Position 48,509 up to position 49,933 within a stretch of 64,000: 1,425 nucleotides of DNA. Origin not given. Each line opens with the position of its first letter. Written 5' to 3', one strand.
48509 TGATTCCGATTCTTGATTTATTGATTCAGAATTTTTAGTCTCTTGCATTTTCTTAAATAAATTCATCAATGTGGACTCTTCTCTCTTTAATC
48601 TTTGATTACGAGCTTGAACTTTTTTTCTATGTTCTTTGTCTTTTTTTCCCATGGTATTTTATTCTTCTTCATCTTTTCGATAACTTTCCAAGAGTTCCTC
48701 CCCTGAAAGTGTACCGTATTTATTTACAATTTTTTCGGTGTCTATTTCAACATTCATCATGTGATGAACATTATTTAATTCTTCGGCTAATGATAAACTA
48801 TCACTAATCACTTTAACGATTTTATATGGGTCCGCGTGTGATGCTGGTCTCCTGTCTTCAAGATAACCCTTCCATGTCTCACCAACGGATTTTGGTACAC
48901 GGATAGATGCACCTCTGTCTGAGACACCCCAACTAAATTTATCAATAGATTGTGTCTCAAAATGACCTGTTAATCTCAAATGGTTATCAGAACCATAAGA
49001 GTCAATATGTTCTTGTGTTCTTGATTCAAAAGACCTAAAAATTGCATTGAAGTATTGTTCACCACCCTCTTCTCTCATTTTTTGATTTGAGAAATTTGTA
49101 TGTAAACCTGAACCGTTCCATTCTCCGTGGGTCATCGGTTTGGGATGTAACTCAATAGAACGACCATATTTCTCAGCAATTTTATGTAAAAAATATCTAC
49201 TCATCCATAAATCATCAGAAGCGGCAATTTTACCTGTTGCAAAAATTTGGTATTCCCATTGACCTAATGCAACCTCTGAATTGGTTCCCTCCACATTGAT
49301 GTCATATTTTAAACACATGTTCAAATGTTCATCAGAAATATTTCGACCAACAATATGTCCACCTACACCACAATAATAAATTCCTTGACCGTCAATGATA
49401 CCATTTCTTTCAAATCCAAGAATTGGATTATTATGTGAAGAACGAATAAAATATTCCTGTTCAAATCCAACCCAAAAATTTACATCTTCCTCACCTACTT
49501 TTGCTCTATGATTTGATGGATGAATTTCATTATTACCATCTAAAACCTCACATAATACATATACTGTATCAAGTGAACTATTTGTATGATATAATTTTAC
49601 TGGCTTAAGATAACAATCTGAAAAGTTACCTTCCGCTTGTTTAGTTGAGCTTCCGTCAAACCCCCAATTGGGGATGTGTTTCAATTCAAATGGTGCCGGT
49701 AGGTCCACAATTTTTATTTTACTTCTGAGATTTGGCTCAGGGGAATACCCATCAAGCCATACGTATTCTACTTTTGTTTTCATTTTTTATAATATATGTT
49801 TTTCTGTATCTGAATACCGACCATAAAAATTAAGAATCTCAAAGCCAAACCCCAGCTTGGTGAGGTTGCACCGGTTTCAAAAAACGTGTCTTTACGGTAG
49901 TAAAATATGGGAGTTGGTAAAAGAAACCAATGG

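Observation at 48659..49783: Eukaryote-like type II glutamine synthetase in a phage gene block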

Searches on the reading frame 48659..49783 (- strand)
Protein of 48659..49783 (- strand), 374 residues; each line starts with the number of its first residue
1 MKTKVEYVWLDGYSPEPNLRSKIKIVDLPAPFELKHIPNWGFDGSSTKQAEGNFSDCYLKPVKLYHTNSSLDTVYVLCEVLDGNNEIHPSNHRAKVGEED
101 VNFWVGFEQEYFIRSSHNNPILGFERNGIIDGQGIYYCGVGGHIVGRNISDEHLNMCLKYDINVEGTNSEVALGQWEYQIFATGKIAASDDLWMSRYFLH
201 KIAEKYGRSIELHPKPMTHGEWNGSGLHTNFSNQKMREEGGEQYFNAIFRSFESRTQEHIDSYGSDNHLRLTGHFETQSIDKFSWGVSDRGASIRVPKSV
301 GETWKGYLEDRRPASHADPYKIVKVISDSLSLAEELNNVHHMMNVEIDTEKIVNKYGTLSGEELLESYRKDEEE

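Call 3: search_protein_families(library=pfam, proteins=[window:48659-49783:-], max_evalue=0.01)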
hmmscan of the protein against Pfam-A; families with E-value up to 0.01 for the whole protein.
window:48659-49783:- (374 aa): 2 families
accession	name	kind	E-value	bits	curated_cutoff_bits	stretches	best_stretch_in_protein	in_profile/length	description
PF00120.29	Gln-synt_C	-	3.6e-17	62.9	24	1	95-320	14-250/344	Glutamine synthetase, catalytic domain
PF03951.24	Gln-synt_N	-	4.1e-09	36.4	33.4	1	4-82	4-81/82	Glutamine synthetase, beta-Grasp domain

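Call 4: search_protein_families(library=ncbifam, proteins=[window:48659-49783:-], max_evalue=0.01)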
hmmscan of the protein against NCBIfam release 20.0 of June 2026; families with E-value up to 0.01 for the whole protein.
window:48659-49783:- (374 aa): 5 families
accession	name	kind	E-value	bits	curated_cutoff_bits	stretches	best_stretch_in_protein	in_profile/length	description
NF041605.1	gln_syn_GlnII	equivalog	2e-96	323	500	1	1-330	1-328/333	glutamine synthetase GlnII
TIGR00653.1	GlnA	equivalog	1.1e-12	47.5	429.15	1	151-322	188-365/462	type I glutamate--ammonia ligase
NF007006.0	PRK09469.1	equivalog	1e-07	30.9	845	1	162-322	205-371/469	glutamate--ammonia ligase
TIGR03105.1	gln_synth_III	equivalog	4.5e-07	28.7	469.6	1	155-245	165-250/435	type III glutamate--ammonia ligase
NF045547.1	GGputSyn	equivalog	7.9e-06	24.8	650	1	95-301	120-325/438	gamma-glutamylputrescine synthetase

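Call 5: search_solved_structures(query=window:48659-49783:-, show_alignments=2)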
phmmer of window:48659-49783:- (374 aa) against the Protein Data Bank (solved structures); distinct sequences matched with E-value up to 0.001: 39.
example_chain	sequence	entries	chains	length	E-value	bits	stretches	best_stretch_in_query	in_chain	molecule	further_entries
4bax_A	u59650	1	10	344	6.4e-82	279.2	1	3-333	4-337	GLUTAMINE SYNTHETASE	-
3fky_A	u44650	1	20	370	2.1e-80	274.1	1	5-330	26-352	Glutamine synthetase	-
7cpr_A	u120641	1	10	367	3.6e-74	253.6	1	5-332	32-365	Glutamine synthetase 2 cytoplasmic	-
9wp6_A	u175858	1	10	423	2.2e-73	251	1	4-330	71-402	Glutamine synthetase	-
9otp_A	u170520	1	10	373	2.7e-73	250.8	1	2-327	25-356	Glutamine synthetase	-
2uu7_A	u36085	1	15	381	3e-73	250.6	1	2-332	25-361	GLUTAMINE SYNTHETASE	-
2d3a_A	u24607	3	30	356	3e-73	250.6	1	5-329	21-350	glutamine synthetase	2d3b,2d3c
7evt_A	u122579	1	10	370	3.6e-73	250.4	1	2-327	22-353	Glutamine synthetase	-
8dnu_A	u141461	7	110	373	3.6e-73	250.3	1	2-327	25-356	Glutamine synthetase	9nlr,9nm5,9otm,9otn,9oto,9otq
2ojw_A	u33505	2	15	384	4.6e-73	250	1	2-327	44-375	Glutamine synthetase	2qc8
7u5n_A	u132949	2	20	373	7.6e-73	249.3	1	2-327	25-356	Glutamine synthetase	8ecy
4is4_A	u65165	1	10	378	1.1e-72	248.7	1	5-330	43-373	Glutamine synthetase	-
7v4h_J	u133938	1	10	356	7.9e-72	245.9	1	4-330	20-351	Glutamine synthetase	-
9c28_A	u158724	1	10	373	1.4e-71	245.1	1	2-329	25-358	Glutamine synthetase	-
8xlj_A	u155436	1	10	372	1.4e-71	245.1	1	2-329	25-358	Glutamine synthetase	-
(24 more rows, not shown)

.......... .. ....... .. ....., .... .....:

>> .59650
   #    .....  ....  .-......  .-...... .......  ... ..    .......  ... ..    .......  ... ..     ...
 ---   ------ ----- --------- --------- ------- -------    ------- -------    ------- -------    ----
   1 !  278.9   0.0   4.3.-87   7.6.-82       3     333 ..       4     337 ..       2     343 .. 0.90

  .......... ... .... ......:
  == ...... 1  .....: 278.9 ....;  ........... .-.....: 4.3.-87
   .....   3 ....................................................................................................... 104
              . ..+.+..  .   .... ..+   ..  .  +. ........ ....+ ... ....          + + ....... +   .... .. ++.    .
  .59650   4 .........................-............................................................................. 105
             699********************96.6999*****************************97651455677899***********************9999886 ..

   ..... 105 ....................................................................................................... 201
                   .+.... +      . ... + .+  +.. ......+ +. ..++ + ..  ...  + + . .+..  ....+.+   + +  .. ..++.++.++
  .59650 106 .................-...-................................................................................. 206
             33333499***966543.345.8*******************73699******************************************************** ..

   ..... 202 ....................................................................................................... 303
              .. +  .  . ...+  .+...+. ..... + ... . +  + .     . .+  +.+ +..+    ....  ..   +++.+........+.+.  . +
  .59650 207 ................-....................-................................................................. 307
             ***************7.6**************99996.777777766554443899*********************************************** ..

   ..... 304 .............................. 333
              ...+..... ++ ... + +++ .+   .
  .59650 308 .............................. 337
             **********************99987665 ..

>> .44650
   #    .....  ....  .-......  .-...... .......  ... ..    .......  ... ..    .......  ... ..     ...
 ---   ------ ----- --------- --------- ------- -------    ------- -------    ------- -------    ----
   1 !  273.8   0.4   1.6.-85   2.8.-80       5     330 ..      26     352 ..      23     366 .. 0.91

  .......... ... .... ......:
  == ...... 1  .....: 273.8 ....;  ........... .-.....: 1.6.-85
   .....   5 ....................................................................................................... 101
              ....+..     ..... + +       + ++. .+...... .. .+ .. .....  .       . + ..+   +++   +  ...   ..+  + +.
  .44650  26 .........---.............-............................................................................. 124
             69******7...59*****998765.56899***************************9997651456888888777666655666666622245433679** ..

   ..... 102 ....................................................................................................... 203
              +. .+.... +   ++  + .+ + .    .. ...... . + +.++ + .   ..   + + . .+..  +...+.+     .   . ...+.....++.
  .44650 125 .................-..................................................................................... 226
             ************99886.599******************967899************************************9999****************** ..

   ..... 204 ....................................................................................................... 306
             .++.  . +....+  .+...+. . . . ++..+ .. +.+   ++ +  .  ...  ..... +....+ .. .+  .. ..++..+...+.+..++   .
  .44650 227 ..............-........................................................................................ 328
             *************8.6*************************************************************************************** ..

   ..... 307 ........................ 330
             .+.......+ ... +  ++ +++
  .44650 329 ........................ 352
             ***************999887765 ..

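Call 8: search_dna_similar(query=window:48659-49783:-, collection=phages, mode=protein, max_rows=40)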
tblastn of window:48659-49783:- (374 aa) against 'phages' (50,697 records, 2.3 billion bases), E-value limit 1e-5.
Records with a match: 7; places in all: 7; records where one place covers at least 80% of the query: 5.
Best place of each record, by identity: <60% 7.
By first word of the organism name: uncultured 4; Listeria 2; Bacteriophage 1.
By host as written in the record: - 5; Listeria monocytogenes 2.
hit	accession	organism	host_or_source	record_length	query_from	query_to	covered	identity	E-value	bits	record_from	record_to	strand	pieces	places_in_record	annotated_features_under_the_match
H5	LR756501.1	uncultured phage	metagenomic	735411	4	334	89%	54.1%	1e-111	363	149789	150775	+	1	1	record has no annotation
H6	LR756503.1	uncultured phage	metagenomic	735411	4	334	89%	54.1%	1e-111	363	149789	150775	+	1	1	record has no annotation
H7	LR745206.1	uncultured phage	metagenomic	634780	4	330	87%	42.7%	2e-79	271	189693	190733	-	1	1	record has no annotation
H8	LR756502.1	uncultured phage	metagenomic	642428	1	323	86%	43.1%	5e-77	264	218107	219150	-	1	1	record has no annotation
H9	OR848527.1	Listeria phage LM 4-14-1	Listeria monocytogenes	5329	23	326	81%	25.2%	1e-6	56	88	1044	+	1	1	record has no annotation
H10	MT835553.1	Bacteriophage sp.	human fecal samples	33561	29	326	80%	24.5%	3e-8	62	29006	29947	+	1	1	record has no annotation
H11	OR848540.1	Listeria phage LM 4-14-1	Listeria monocytogenes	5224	42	326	76%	24.8%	2e-6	56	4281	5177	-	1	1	record has no annotation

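Call 10: search_protein_families(library=phrogs, proteins=[window:48659-49783:-], max_evalue=0.001)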
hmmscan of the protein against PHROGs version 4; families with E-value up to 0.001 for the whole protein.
window:48659-49783:- (374 aa): 1 family
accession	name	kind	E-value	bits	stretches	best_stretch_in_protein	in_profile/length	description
phrog_21628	-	unknown function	3.3e-13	50.1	1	42-232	85-292/480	-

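Call 12: find_homologous_proteins(query=window:48659-49783:-, max_evalue=1e-10)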
Query window:48659-49783:- (374 aa): 8000 proteins with E <= 1e-10 among 8000 candidates; the best 120 are listed.
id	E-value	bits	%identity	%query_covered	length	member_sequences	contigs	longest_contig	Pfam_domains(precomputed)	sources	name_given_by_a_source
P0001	1.3e-258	876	100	100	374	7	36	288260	PF03951.25,PF00120.30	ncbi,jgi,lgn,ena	jgi:glutamine synthetase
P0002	6.2e-234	794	90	100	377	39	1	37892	PF03951.25,PF00120.30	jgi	-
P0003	6.9e-223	758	86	100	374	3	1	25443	PF03951.25,PF00120.30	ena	-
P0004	1.3e-214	731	82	100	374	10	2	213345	PF03951.25,PF00120.30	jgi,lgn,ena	jgi:glutamine synthetase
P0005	1.7e-211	721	80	100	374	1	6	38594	PF03951.25,PF00120.30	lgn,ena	-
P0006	5.3e-211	719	81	100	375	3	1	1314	PF03951.25,PF00120.30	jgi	jgi:glutamine synthetase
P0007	6.3e-211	719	79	100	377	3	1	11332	PF03951.25,PF00120.30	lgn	-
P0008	6.5e-211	719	80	100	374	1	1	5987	PF03951.25,PF00120.30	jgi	jgi:glutamine synthetase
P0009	3.2e-210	716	80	100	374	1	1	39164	PF03951.25,PF00120.30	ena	-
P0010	8.2e-196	669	76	100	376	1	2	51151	PF03951.25,PF00120.30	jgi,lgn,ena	jgi:glutamine synthetase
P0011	8.8e-196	669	76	100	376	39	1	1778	PF03951.25,PF00120.30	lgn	-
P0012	3.9e-194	663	80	93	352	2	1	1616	PF03951.25,PF00120.30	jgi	jgi:glutamine synthetase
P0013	1.9e-193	661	75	100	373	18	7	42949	PF03951.25,PF00120.30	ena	-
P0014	2.4e-191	654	74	100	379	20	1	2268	PF03951.25,PF00120.30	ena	-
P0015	1.6e-190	652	74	100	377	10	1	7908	PF03951.25,PF00120.30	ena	-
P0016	8.4e-190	649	74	99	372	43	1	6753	PF03951.25,PF00120.30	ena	-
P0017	6.1e-188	643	73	99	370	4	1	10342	PF03951.25,PF00120.30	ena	-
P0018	3.2e-187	641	73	99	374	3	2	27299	PF03951.25,PF00120.30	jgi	jgi:glutamine synthetase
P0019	1.5e-186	638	73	99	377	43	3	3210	PF03951.25,PF00120.30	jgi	jgi:glutamine synthetase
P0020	4.0e-186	637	72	100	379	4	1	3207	PF03951.25,PF00120.30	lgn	-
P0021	1.9e-185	635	72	99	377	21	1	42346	PF03951.25,PF00120.30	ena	-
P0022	6.8e-185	633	72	99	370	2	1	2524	PF03951.25,PF00120.30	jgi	-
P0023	1.2e-184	632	72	100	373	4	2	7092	PF03951.25,PF00120.30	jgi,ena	jgi:glutamine synthetase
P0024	2.5e-183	628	72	99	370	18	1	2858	PF03951.25,PF00120.30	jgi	-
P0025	3.0e-183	628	70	100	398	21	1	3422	PF03951.25,PF00120.30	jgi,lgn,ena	-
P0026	1.8e-182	625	69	100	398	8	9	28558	PF03951.25,PF00120.30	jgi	jgi:glutamine synthetase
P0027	6.3e-182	623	71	99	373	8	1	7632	PF03951.25,PF00120.30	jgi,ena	jgi:glutamine synthetase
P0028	1.2e-181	622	70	99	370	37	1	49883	PF03951.25,PF00120.30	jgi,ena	jgi:glutamine synthetase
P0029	4.5e-181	620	69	100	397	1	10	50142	PF03951.25,PF00120.30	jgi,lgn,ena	-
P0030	6.0e-181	620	70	100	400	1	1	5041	PF03951.25,PF00120.30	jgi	jgi:glutamine synthetase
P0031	7.2e-181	620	69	100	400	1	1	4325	PF03951.25,PF00120.30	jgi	jgi:glutamine synthetase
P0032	1.1e-180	619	70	100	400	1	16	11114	PF03951.25,PF00120.30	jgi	jgi:glutamine synthetase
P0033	1.2e-180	619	70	100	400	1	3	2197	PF03951.25,PF00120.30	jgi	jgi:glutamine synthetase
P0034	1.5e-180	619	69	100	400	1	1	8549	PF03951.25,PF00120.30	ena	-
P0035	2.1e-180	618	70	100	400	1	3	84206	PF03951.25,PF00120.30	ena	-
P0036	2.1e-180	618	72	99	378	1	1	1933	PF03951.25,PF00120.30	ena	-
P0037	2.3e-180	618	69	100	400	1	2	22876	PF03951.25,PF00120.30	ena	-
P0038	2.7e-180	618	69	100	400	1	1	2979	PF03951.25,PF00120.30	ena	-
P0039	2.7e-180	618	69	100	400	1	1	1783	PF03951.25,PF00120.30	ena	-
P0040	2.8e-180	618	69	100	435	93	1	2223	PF03951.25,PF00120.30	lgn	-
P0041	2.9e-180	618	72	99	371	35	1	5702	PF03951.25,PF00120.30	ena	-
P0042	3.0e-180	618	69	100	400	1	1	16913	PF03951.25,PF00120.30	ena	-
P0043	3.2e-180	618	70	99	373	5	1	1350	PF03951.25,PF00120.30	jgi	jgi:glutamine synthetase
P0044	3.5e-180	618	69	100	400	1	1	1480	PF03951.25,PF00120.30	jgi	jgi:glutamine synthetase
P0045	3.8e-180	617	70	99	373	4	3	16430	PF03951.25,PF00120.30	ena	-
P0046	3.9e-180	617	70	99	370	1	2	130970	PF03951.25,PF00120.30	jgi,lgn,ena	-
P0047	4.4e-180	617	69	100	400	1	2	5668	PF03951.25,PF00120.30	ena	-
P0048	5.2e-180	617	69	100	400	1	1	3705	PF03951.25,PF00120.30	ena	-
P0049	5.2e-180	617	69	100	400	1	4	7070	PF03951.25,PF00120.30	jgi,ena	jgi:glutamine synthetase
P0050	5.4e-180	617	69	100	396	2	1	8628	PF03951.25,PF00120.30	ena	-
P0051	5.4e-180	617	69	100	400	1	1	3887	PF03951.25,PF00120.30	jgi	jgi:glutamine synthetase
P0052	7.5e-180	616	69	100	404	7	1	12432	PF03951.25,PF00120.30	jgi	jgi:glutamine synthetase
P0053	7.9e-180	616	69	100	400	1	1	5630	PF03951.25,PF00120.30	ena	-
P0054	9.9e-180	616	69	100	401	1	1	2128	PF03951.25,PF00120.30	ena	-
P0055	2.1e-179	615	69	100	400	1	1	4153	PF03951.25,PF00120.30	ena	-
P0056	2.7e-179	615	69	100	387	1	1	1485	PF03951.25,PF00120.30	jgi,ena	jgi:glutamine synthetase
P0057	3.2e-179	614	70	100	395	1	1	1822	PF03951.25,PF00120.30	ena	-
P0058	3.9e-179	614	70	100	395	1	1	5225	PF03951.25,PF00120.30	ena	-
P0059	5.5e-179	614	69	100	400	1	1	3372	PF03951.25,PF00120.30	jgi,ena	jgi:glutamine synthetase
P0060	5.7e-179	614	69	100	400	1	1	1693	PF03951.25,PF00120.30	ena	-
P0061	6.2e-179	613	70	100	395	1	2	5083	PF03951.25,PF00120.30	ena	-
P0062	9.3e-179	613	70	100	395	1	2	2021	PF03951.25,PF00120.30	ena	-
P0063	9.4e-179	613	70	100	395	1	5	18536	PF03951.25,PF00120.30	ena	-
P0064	1.0e-178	613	70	99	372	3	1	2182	PF03951.25,PF00120.30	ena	-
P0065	1.0e-178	613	69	99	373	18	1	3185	PF03951.25,PF00120.30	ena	-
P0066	1.3e-178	612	69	100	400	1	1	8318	PF03951.25,PF00120.30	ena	-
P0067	1.5e-178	612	70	100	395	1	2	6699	PF03951.25,PF00120.30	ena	-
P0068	1.6e-178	612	70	99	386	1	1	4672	PF03951.25,PF00120.30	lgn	-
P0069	2.7e-178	611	70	99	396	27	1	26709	PF03951.25,PF00120.30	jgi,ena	jgi:glutamine synthetase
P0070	3.1e-178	611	70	100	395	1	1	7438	PF03951.25,PF00120.30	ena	-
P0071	4.6e-178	611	70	99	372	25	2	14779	PF03951.25,PF00120.30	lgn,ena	-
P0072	5.0e-178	610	70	100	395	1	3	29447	PF03951.25,PF00120.30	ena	-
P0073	5.8e-178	610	70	100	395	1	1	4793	PF03951.25,PF00120.30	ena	-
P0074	6.1e-178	610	70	99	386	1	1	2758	PF03951.25,PF00120.30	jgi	jgi:glutamine synthetase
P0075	9.3e-178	610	70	100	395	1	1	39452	PF03951.25,PF00120.30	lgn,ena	-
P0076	9.5e-178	610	70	99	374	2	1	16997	PF03951.25,PF00120.30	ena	-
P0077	1.1e-177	609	70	100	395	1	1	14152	PF03951.25,PF00120.30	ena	-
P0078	1.3e-177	609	69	100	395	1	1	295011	PF03951.25,PF00120.30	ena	-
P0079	1.4e-177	609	70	99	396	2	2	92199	PF03951.25,PF00120.30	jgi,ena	jgi:glutamine synthetase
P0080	1.7e-177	609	69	100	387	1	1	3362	PF03951.25,PF00120.30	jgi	jgi:glutamine synthetase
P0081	1.9e-177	608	69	100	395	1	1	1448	PF03951.25,PF00120.30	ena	-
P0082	2.1e-177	608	69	100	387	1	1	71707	PF03951.25,PF00120.30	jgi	jgi:glutamine synthetase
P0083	2.6e-177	608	69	100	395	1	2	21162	PF03951.25,PF00120.30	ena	-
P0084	2.6e-177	608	69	100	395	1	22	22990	PF03951.25,PF00120.30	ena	-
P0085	2.7e-177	608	69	100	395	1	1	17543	PF03951.25,PF00120.30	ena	-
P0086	3.3e-177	608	69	100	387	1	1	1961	PF03951.25,PF00120.30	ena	-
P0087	3.6e-177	608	70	100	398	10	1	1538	PF03951.25,PF00120.30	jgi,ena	jgi:glutamine synthetase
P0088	3.6e-177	608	69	100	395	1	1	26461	PF03951.25,PF00120.30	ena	-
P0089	5.5e-177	607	70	99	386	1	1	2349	PF03951.25,PF00120.30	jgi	jgi:glutamine synthetase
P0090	5.7e-177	607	68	99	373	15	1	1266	PF03951.25,PF00120.30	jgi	-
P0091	5.8e-177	607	69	100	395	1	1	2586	PF03951.25,PF00120.30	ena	-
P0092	1.1e-176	606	70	99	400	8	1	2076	PF03951.25,PF00120.30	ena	-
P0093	1.2e-176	606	68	99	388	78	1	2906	PF03951.25,PF00120.30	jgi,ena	jgi:glutamine synthetase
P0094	1.4e-176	606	69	100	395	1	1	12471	PF03951.25,PF00120.30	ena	-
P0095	1.5e-176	606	70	99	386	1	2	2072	PF03951.25,PF00120.30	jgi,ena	jgi:glutamine synthetase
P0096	1.8e-176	605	69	99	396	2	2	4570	PF03951.25,PF00120.30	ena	-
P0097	1.9e-176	605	69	100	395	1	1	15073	PF03951.25,PF00120.30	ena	-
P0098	2.3e-176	605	69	100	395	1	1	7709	PF03951.25,PF00120.30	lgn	-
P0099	2.5e-176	605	69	100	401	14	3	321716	PF03951.25,PF00120.30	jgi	jgi:glutamine synthetase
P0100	3.6e-176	604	69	100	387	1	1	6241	PF03951.25,PF00120.30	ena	-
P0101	4.0e-176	604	69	99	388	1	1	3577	PF03951.25,PF00120.30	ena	-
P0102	4.2e-176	604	69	99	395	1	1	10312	PF03951.25,PF00120.30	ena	-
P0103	5.1e-176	604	69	100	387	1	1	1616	PF03951.25,PF00120.30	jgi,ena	jgi:glutamine synthetase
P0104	5.1e-176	604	68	100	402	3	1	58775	PF03951.25,PF00120.30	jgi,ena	-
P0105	5.9e-176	604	69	100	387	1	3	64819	PF03951.25,PF00120.30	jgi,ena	jgi:glutamine synthetase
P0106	7.0e-176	603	69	100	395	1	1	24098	PF03951.25,PF00120.30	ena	-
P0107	7.2e-176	603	69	100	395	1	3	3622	PF03951.25,PF00120.30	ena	-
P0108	8.3e-176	603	69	100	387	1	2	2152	PF03951.25,PF00120.30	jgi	-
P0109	1.0e-175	603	68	100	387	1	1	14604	PF03951.25,PF00120.30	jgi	jgi:glutamine synthetase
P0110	1.1e-175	603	68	100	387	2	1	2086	PF03951.25,PF00120.30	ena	-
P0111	1.1e-175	603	69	100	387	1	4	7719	PF03951.25,PF00120.30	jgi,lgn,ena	jgi:glutamine synthetase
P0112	1.3e-175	602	69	100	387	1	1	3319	PF03951.25,PF00120.30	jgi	jgi:glutamine synthetase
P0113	1.4e-175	602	68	100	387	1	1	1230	PF03951.25,PF00120.30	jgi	-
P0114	1.5e-175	602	68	100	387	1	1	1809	PF03951.25,PF00120.30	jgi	jgi:glutamine synthetase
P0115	1.5e-175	602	68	100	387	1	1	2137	PF03951.25,PF00120.30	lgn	-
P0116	1.6e-175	602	69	100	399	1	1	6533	PF03951.25,PF00120.30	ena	-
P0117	2.2e-175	602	68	100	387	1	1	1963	PF03951.25,PF00120.30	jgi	-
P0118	2.2e-175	602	68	100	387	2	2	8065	PF03951.25,PF00120.30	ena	-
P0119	2.6e-175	601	68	100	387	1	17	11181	PF03951.25,PF00120.30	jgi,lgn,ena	jgi:glutamine synthetase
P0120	2.6e-175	601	68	100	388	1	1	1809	PF03951.25,PF00120.30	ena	-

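Call 13: find_encoding_contigs(protein=window:48659-49783:-, flank=10000, max_places=6)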
Protein window:48659-49783:- (374 aa): 23 contigs read that carry it; 1 place shown.
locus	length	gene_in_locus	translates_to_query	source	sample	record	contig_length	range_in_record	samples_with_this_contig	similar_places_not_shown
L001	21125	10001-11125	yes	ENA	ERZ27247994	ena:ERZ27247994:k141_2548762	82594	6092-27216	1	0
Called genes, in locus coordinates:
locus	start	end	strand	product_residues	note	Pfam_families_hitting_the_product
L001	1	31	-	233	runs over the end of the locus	-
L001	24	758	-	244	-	PF05050:Methyltransf_21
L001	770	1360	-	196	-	-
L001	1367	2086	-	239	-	-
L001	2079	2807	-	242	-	PF00535:Glycos_transf_2 (weak)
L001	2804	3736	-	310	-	PF02350:Epimerase_2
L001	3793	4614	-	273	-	-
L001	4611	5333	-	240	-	-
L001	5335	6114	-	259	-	-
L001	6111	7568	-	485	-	PF13712:Glyco_tranf_2_5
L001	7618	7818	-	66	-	-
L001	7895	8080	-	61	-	-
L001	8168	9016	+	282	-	PF01555:N6_N4_Mtase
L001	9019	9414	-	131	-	PF02643:DUF192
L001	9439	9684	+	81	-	-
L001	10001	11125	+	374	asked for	PF03951:Gln-synt_N, PF00120:Gln-synt_C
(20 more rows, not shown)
